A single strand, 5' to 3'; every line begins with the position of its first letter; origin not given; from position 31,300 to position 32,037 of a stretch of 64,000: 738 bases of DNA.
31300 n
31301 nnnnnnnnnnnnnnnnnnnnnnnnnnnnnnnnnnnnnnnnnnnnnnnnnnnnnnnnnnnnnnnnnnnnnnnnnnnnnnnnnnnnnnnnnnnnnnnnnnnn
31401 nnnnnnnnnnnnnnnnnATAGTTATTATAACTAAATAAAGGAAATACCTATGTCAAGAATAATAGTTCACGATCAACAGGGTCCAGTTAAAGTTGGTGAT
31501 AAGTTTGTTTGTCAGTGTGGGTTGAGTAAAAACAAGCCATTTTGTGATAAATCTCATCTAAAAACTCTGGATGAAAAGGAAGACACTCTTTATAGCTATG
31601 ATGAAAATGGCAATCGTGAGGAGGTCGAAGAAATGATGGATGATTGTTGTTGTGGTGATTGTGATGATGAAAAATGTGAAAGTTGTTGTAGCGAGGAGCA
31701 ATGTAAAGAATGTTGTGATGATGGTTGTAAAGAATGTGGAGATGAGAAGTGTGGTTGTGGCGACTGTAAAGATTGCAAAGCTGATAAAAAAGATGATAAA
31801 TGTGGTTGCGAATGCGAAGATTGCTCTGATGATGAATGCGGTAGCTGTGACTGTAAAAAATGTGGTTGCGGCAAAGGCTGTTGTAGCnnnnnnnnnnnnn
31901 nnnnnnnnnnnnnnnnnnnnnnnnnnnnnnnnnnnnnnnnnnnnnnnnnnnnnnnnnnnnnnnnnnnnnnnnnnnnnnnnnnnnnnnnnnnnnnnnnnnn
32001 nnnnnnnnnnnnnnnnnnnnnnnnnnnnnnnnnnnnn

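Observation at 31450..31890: CDGSH iron-sulfur domain fused to a metallothionein-like poly-Cys/Asp/Glu tail, sandwiched between miaA and miaB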

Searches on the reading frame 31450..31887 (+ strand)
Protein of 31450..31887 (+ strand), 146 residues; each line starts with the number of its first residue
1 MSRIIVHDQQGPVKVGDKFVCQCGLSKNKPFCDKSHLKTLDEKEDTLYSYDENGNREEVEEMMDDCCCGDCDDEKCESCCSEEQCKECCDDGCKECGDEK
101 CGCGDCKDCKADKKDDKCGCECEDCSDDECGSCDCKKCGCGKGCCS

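Call 3: search_protein_families(library=pfam, proteins=[window:31450-31887:+], max_evalue=0.01)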
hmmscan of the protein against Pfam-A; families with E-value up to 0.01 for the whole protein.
window:31450-31887:+ (146 aa): 0 families

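Call 5: search_protein_families(library=pfam, proteins=[window:31450-31887:+], max_evalue=10)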
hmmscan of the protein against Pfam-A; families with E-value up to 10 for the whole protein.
seq(146 aa): 0 families

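Call 6: search_protein_families(library=ncbifam, proteins=[window:31450-31887:+], max_evalue=10)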
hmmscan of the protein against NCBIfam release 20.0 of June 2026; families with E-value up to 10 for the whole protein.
seq(146 aa): 0 families

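Call 7: find_homologous_proteins(query=window:31450-31887:+, max_evalue=0.01)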
Query seq(146 aa) (146 aa): 4 proteins with E <= 0.01 among 17 candidates.
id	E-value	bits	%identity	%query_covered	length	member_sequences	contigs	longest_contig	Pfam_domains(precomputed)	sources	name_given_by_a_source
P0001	2.6e-18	85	65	41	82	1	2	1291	PF09360.16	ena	-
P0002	3.4e-13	68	57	40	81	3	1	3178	PF09360.16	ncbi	-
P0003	6.4e-13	67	40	64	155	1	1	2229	-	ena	-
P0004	3.8e-9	55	67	16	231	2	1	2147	PF06902.17,PF09360.16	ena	-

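Call 8: find_encoding_contigs(protein=window:31450-31887:+, flank=8000)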
Protein window:31450-31887:+ (146 aa): 24 contigs read that carry it; 3 places shown.
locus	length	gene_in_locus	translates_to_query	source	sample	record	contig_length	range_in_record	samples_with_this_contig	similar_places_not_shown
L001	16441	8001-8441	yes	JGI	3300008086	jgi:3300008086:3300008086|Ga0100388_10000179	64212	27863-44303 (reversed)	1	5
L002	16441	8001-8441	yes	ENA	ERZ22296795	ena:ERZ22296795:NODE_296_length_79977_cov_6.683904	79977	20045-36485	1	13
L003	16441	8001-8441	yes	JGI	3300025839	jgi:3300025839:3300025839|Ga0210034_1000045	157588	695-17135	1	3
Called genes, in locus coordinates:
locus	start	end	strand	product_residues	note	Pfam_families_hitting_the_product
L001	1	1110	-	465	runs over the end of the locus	PF00270:DEAD, PF04851:ResIII (weak), PF00271:Helicase_C, PF16124:RecQ_Zn_bind (weak)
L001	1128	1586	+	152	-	PF07884:VKOR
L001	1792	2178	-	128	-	-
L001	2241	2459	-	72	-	-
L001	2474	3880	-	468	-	PF01225:Mur_ligase, PF08245:Mur_ligase_M, PF02875:Mur_ligase_C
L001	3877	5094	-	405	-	PF08245:Mur_ligase_M, PF02875:Mur_ligase_C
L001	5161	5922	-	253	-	PF02673:BacA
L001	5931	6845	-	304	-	PF05552:MS_channel_1st_1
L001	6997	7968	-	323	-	PF01715:IPPT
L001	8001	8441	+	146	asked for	-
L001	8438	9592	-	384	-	PF00919:UPF0004, PF04055:Radical_SAM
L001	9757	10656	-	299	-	-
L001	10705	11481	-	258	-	-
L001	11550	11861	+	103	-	PF01035:DNA_binding_1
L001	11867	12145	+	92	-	-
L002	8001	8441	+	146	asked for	-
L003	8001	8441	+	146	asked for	-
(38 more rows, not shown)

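Call 11: find_encoding_contigs(protein=P0003, flank=8000)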
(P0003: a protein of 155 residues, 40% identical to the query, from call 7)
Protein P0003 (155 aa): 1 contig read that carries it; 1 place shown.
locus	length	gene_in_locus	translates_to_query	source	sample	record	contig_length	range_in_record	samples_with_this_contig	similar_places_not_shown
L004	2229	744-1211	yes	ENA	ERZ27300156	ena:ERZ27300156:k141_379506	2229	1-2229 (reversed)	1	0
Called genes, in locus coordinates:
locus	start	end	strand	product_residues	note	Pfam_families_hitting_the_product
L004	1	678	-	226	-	?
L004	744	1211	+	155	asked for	-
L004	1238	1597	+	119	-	PF01475:FUR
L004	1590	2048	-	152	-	PF00293:NUDIX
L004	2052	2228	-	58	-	?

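Call 12: find_encoding_contigs(protein=P0002, flank=8000)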
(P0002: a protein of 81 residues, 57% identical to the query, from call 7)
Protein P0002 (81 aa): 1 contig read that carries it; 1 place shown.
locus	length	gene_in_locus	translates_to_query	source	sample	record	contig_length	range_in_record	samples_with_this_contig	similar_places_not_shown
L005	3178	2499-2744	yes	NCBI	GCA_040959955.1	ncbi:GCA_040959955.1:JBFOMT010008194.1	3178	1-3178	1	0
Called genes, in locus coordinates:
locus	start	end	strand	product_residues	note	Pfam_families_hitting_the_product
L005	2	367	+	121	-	?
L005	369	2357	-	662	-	-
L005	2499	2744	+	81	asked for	PF09360:zf-CDGSH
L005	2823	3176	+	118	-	?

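Call 13: find_encoding_contigs(protein=P0001, flank=8000)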
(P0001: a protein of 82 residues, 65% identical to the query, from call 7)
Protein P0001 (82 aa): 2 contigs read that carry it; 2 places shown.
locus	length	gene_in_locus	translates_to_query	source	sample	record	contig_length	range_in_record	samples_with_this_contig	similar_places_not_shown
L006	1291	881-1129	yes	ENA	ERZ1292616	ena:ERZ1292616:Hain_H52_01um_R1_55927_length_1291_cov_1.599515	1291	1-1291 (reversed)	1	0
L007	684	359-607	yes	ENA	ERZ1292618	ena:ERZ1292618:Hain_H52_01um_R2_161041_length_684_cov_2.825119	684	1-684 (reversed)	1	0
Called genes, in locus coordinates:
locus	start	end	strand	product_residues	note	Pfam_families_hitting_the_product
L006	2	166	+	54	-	?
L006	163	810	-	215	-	PF01746:tRNA_m1G_MT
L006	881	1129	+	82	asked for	PF09360:zf-CDGSH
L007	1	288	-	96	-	?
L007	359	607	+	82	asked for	PF09360:zf-CDGSH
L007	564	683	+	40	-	?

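Call 14: find_related_loci(query=A1, collection=genome_contigs, flank=6000)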
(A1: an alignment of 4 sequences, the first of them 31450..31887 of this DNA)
Query A1 (146 aa) in genome_contigs; peptide patterns used: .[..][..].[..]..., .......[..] (x = any residue, [..] = any of these).
149 stretches matched a pattern; 37 encode a relative of the query (tblastn E <= 1e-3); 37 distinct loci.
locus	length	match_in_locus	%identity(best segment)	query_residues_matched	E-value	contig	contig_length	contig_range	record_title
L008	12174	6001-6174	59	1-59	3e-19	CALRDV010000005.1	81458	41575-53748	MAG: Patescibacteria group bacterium isolate MsH-01oct19-133 genome assembly, contig: MsH-01oct19-C410, whole genome sho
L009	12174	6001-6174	59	1-59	4e-19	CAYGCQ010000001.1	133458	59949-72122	MAG TPA_asm: uncultured Pseudomonadales bacterium isolate ERP113451_co1_16 genome assembly, contig: NODE_45_length_13345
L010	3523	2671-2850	60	1-56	2e-18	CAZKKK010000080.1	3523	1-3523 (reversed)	MAG TPA_asm: uncultured Gammaproteobacteria bacterium isolate binchicken_co186_141 genome assembly, contig: NODE_44749_l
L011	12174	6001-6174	59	1-54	1e-17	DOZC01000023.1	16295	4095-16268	MAG TPA_asm: Candidatus Paceibacterota bacterium isolate UBA9650 contig_20760, whole genome shotgun sequence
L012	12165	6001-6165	53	1-51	1e-13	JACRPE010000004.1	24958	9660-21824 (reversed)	MAG: Candidatus Roizmanbacteria bacterium isolate NC_groundwater_1979_Pr3_S-0.2um_40_30 scaffold_213673, whole genome sh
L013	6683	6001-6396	44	1-60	3e-13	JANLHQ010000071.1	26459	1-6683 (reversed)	MAG: Candidatus Azambacteria bacterium isolate P6-21 k99_50334, whole genome shotgun sequence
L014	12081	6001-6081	67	12-37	2e-6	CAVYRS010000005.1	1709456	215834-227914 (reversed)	MAG: uncultured Acidobacteriota bacterium isolate MFD06229.bin.2.32 genome assembly, contig: contig_691, whole genome sh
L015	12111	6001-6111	57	9-40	2e-6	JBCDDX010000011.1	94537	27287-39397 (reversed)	MAG: Pseudomonadota bacterium isolate P01_G01_bin.50 k141_1753000_length_94537_cov_15.0164, whole genome shotgun sequenc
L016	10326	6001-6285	82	20-38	5e-6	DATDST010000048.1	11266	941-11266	MAG TPA_asm: Candidatus Paceibacterota bacterium isolate SMAG_U8010 k141_228449, whole genome shotgun sequence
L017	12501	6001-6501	68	20-44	5e-6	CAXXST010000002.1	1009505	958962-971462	MAG: Dehalococcoidales bacterium isolate c32daf8e-304c-4a6a-99c5-a63329d1368f genome assembly, contig: contig_2, whole g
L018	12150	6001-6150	36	4-36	3e-5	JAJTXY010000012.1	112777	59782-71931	MAG: Anaerolineae bacterium isolate DTUCFX7 12-Genome24, whole genome shotgun sequence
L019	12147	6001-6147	39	5-36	3e-5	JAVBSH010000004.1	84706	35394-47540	MAG: Bacteroidales bacterium isolate EPI_MAG_00218 c_000000157524, whole genome shotgun sequence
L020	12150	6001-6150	38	4-36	5e-5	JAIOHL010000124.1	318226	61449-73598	MAG: Anaerolineae bacterium isolate MAG_03 contig_115323, whole genome shotgun sequence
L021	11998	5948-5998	82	20-36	4e-5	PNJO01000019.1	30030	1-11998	MAG: Sphingopyxis sp. isolate WM.032 WM_1000641_30030, whole genome shotgun sequence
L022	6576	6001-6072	67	14-36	5e-5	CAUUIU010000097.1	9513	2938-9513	MAG TPA_asm: uncultured Sphingopyxis sp. isolate SRR17738092_bin.3_MetaWRAP_v1.3_MAG genome assembly, contig: ERZ1421162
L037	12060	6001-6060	65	20-39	1e-4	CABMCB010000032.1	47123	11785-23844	uncultured archaeon isolate LFW-28 genome assembly, contig: LFW28_34, whole genome shotgun sequence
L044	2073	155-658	65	20-39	3e-4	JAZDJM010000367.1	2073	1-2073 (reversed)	MAG: Bacteroidota bacterium isolate MEGAHIT-group-0.480 k141_11444026, whole genome shotgun sequence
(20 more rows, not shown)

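Call 20: list_cluster_members(proteins=[window:31450-31887:+, P0003])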
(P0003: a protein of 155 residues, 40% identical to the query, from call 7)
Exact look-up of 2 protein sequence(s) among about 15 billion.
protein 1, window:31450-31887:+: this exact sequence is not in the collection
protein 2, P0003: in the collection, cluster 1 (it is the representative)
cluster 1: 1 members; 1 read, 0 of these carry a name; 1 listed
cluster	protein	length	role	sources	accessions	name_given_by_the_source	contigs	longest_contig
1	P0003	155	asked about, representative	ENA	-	-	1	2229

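Call 21: find_related_loci(query=A1, collection=metagenome_contigs, flank=4000)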
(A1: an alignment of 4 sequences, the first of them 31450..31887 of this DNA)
Query A1 (146 aa) in metagenome_contigs; peptide patterns used: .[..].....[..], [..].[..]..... (x = any residue, [..] = any of these).
600 stretches matched a pattern (row limit reached: there are more); 459 encode a relative of the query (tblastn E <= 1e-3); the best 80 are kept; 80 distinct loci.
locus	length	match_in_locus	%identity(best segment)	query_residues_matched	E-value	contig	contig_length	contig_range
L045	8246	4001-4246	57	1-84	7e-24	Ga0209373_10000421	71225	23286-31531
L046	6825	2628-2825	66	1-68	8e-24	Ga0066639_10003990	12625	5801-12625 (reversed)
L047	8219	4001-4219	60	1-71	1e-23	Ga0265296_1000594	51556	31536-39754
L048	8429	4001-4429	47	1-122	1e-23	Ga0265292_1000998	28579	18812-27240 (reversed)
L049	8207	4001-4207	58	1-71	4e-21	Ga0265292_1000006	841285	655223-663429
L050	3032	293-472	58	1-60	4e-21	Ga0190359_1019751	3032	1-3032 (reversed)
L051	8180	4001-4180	62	1-61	1e-20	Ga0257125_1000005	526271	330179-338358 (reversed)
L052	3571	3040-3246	58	1-72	1e-20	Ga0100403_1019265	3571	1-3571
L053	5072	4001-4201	57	1-67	3e-20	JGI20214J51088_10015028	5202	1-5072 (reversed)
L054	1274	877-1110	50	1-84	1e-19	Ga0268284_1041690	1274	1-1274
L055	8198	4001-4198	56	1-62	1e-19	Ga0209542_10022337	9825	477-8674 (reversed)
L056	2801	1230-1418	59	1-59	2e-19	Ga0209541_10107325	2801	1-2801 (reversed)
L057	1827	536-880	44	1-113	2e-19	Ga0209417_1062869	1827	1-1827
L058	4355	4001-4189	59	1-59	5e-19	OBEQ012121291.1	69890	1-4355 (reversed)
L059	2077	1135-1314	65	1-56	5e-19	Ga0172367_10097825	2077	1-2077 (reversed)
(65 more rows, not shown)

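Call 26: find_homologous_proteins(query=A1, max_evalue=0.001)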
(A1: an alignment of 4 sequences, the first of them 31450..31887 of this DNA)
Query A1 (4 sequences) (146 aa, profile of the alignment): 1205 proteins with E <= 0.001 among 2089 candidates; the best 120 are listed.
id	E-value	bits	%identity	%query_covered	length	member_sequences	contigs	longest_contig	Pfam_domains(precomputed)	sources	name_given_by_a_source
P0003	4.5e-52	194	40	64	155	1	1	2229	-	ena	-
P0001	7.5e-38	148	65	41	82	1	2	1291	PF09360.16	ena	-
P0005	1.1e-37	147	47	84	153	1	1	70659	-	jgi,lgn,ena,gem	-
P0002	1.8e-35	140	57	40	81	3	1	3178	PF09360.16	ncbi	-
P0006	4.3e-33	133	58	55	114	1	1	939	PF09360.16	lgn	-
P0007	3.2e-32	130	53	57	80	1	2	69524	PF09360.16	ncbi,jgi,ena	-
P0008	6.5e-32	129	64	42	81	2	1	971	PF09360.16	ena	-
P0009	8.8e-32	128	59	49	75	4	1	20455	PF09360.16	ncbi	-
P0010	2.5e-31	127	64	40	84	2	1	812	PF09360.16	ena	-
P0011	1.0e-30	125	57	49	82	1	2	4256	PF09360.16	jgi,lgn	jgi:CDGSH iron-sulfur domain-containing protein 3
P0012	1.2e-30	125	58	41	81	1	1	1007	PF09360.16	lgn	-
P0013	1.4e-30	125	60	46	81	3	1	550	PF09360.16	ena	-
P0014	2.1e-30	124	56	49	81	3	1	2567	PF09360.16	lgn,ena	-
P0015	2.9e-30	123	56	50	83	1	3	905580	PF09360.16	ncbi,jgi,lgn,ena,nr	ncbi:MAG TPA: CDGSH iron-sulfur domain-containing protein [Candidatus Woesebacteria bacterium]|nr:CD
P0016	3.0e-30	123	58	51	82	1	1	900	PF09360.16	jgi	jgi:CDGSH-type Zn-finger protein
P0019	9.6e-30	122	47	91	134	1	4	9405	PF09360.16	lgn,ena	-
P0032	1.1e-28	118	62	40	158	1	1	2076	-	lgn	-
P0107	1.0e-24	106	54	40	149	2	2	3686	-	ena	-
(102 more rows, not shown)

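Call 38: predict_structure(alignment_id=A2)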
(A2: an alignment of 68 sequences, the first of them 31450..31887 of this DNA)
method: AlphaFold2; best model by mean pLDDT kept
length: 146 residues; sequences in the alignment: 68
mean_pLDDT: 60.8   pTM: 0.36
mean pLDDT of the five models: 60.8, 59.7, 59.3, 58.9, 58.8
residues with pLDDT >= 90: 0; 70-90: 50; 50-70: 32; < 50: 64
segments of 3 or more residues with pLDDT < 50: 64-66, 70-81, 83-87, 89-93, 96-125, 141-146
pLDDT, mean of each block of 10 residues (from residue 1): 64 82 80 84 85 85 53 47 48 48 42 41 48 53 47
secondary structure, 60 per line:
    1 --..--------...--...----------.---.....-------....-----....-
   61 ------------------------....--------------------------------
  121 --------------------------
elements in order: E13-15 E18-20 H35-39 E47-50 E56-59 H85-88

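Call 40: fold_search(model_id=the predicted structure, library=pdb)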
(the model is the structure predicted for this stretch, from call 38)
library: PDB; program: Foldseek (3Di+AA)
matches with E <= 10: 56; with E <= 0.001: 0
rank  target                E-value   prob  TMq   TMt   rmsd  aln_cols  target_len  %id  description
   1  3tbo                  3.5e-01  0.96  0.20  0.50   3.2        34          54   38  Crystal structure of a type 3 CDGSH iron-sulfur protein. (released 2011-10-05)
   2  3tbm_A                4.8e-01  0.44  0.16  0.36  10.3        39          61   38  Crystal structure of a type 4 CDGSH iron-sulfur protein. (released 2011-10-05)
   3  4ezf_A                1.4e+00  0.25  0.15  0.28   7.1        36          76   30  The Crystal Structure of a Human MitoNEET mutant with an Ala inserted between Asp 67 and Lys 68 (released 2012-12-26)
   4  3tbn                  1.6e+00  0.10  0.16  0.25  14.4        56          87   30  Crystal structure of a miner2 homolog: a type 6 CDGSH iron-sulfur protein. (released 2011-10-05)
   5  3seo_B                2.8e+00  0.06  0.09  0.06   6.0        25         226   40  Crystal structure of VopL C terminal domain (released 2011-08-31)
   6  8oyv_A                3.7e+00  0.10  0.13  0.11   1.2        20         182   45  De novo designed Claudin fold CLF_4 (released 2023-10-18)
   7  8oyv_B                3.9e+00  0.10  0.13  0.11   1.3        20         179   45  De novo designed Claudin fold CLF_4 (released 2023-10-18)
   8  9tvu_W                3.9e+00  0.02  0.11  0.12  12.5        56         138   20  Structure of the Chlamydomonas reinhardtii chlororibosome (released 2026-02-18)
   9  6qgr_B                4.5e+00  0.05  0.11  0.06   8.5        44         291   18  The F420-reducing [NiFe] hydrogenase complex from Methanosarcina barkeri at the Nia-S state (released 2019-10-23)
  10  3hyv_A                4.8e+00  0.07  0.10  0.04   1.9        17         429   41  3-D X-Ray structure of the sulfide:quinone oxidoreductase from the hyperthermophilic bacterium Aquifex aeolicus (released 2009-07-14)
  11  2dl5_MODEL_1_A        4.8e+00  0.05  0.10  0.17   2.8        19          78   21  Solution structure of the first SH3 domain of human KIAA0769 protein (released 2006-10-17)
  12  6qii_B                4.8e+00  0.05  0.11  0.06   8.5        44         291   18  Xenon derivatization of the F420-reducing [NiFe] hydrogenase complex from Methanosarcina barkeri (released 2019-10-23)
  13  2qc5                  5.4e+00  0.09  0.09  0.05   1.0        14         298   28  Streptogramin B lyase structure (released 2008-10-14)
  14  4m63_B                5.4e+00  0.04  0.10  0.07   6.8        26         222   35  Crystal Structure of a Filament-Like Actin Trimer Bound to the Bacterial Effector VopL (released 2013-10-23)
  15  4qdl_C                6.6e+00  0.11  0.10  0.06   0.6        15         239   20  Crystal structure of E.coli Cas1-Cas2 complex (released 2014-05-28)
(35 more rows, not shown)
